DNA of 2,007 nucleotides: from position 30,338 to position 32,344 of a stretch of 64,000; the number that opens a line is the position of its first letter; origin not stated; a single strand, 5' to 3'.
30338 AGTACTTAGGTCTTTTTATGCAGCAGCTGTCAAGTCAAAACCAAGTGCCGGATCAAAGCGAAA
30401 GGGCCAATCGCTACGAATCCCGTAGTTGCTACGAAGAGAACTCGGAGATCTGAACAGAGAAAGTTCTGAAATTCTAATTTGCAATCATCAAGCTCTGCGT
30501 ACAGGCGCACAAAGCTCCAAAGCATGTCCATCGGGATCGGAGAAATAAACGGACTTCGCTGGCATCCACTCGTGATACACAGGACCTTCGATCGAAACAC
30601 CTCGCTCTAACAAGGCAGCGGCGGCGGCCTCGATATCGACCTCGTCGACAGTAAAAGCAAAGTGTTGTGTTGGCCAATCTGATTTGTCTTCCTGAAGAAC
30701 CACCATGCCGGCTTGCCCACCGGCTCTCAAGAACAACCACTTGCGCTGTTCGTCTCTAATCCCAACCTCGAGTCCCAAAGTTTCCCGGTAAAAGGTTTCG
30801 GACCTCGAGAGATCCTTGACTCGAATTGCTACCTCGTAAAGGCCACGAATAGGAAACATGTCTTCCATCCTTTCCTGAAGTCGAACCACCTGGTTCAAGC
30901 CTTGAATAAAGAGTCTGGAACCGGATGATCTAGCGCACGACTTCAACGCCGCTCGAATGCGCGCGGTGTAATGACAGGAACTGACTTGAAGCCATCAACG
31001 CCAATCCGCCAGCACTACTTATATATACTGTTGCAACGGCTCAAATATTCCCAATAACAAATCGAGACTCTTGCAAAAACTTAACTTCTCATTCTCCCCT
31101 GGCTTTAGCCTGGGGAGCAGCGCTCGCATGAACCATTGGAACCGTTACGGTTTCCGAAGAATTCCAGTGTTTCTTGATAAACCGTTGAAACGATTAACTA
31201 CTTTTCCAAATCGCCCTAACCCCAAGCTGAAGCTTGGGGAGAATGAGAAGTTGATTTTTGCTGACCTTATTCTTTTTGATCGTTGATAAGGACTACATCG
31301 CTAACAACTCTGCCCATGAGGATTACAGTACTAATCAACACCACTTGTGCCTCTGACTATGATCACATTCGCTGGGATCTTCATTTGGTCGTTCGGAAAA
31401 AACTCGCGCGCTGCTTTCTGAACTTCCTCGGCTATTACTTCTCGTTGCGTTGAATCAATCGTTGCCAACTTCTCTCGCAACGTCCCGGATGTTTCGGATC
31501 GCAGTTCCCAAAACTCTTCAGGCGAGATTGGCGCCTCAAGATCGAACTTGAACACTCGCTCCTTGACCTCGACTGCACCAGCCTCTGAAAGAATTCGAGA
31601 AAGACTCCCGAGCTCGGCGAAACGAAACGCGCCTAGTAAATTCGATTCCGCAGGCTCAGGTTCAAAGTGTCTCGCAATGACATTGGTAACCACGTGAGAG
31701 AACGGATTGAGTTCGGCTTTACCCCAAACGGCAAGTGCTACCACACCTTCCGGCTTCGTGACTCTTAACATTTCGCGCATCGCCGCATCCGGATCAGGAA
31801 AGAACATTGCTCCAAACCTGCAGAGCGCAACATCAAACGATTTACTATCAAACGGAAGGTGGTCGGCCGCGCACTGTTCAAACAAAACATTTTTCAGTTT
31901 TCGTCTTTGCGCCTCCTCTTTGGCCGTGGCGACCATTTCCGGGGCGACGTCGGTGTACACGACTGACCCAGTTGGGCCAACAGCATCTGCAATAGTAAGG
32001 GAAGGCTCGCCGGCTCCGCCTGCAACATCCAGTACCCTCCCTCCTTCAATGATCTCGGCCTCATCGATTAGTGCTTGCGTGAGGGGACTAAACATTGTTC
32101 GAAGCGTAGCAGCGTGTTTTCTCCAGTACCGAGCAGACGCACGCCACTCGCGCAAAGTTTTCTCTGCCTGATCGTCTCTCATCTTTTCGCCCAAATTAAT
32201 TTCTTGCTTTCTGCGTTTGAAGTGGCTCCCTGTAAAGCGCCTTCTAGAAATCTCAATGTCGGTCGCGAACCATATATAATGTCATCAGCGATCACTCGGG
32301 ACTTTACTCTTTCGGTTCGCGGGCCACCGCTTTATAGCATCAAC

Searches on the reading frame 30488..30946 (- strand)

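Call 46: search_protein_families(library=pfam, proteins=[window:30488-30946:-], max_evalue=0.001)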
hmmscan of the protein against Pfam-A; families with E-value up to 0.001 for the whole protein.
window:30488-30946:- (152 aa): 5 families
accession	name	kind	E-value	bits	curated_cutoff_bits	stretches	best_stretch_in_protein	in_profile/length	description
PF00903.31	Glyoxalase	-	3.9e-14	53.5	20.6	1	38-145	4-121/121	Glyoxalase/Bleomycin resistance protein/Dioxygenase superfamily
PF18029.7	Glyoxalase_6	-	4.5e-09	37.4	23.6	1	39-146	2-106/106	Glyoxalase-like domain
PF12681.13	Glyoxalase_2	-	4.7e-05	23.7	30.1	1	40-148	5-116/118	Glyoxalase-like domain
PF13669.12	Glyoxalase_4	-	5.5e-05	23.9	27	1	39-121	3-96/109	Glyoxalase/Bleomycin resistance protein/Dioxygenase superfamily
PF22677.2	Ble-like_N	-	0.00018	21.6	24.5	1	39-61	5-27/41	Bleomycin resistance protein-like N-terminal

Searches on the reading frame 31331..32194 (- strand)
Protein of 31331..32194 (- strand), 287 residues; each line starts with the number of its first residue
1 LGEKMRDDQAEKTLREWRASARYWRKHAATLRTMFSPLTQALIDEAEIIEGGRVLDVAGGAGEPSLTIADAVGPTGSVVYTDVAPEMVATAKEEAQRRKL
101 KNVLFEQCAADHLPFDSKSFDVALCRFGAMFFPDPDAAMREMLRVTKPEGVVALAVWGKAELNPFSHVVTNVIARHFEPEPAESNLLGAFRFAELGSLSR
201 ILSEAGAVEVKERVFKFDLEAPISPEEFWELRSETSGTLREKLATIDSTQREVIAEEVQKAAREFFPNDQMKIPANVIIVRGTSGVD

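Call 46: search_protein_families(library=pfam, proteins=[window:31331-32194:-], max_evalue=0.001)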
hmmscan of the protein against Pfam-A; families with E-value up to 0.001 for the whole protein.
window:31331-32194:- (287 aa): 7 families
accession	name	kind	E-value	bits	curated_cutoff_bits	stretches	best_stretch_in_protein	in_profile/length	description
PF13847.12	Methyltransf_31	-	4.2e-21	75.6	27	1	51-155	4-110/145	Methyltransferase domain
PF08241.18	Methyltransf_11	-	1.6e-20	73.9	21.2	1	55-153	1-94/95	Methyltransferase domain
PF13649.12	Methyltransf_25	-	1.8e-20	73.8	27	1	54-150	1-97/97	Methyltransferase domain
PF01209.24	Ubie_methyltran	-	2.6e-20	73.2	20.1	1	49-166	46-163/233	ubiE/COQ5 methyltransferase family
PF08242.18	Methyltransf_12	-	4.9e-12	46.9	30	1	55-152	1-98/98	Methyltransferase domain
PF13489.12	Methyltransf_23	-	8e-10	39.1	27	1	46-159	18-121/164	Methyltransferase domain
PF01135.25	PCMT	-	5.1e-05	23.6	20.3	1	38-106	60-129/210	Protein-L-isoaspartate(D-aspartate) O-methyltransferase (PCMT)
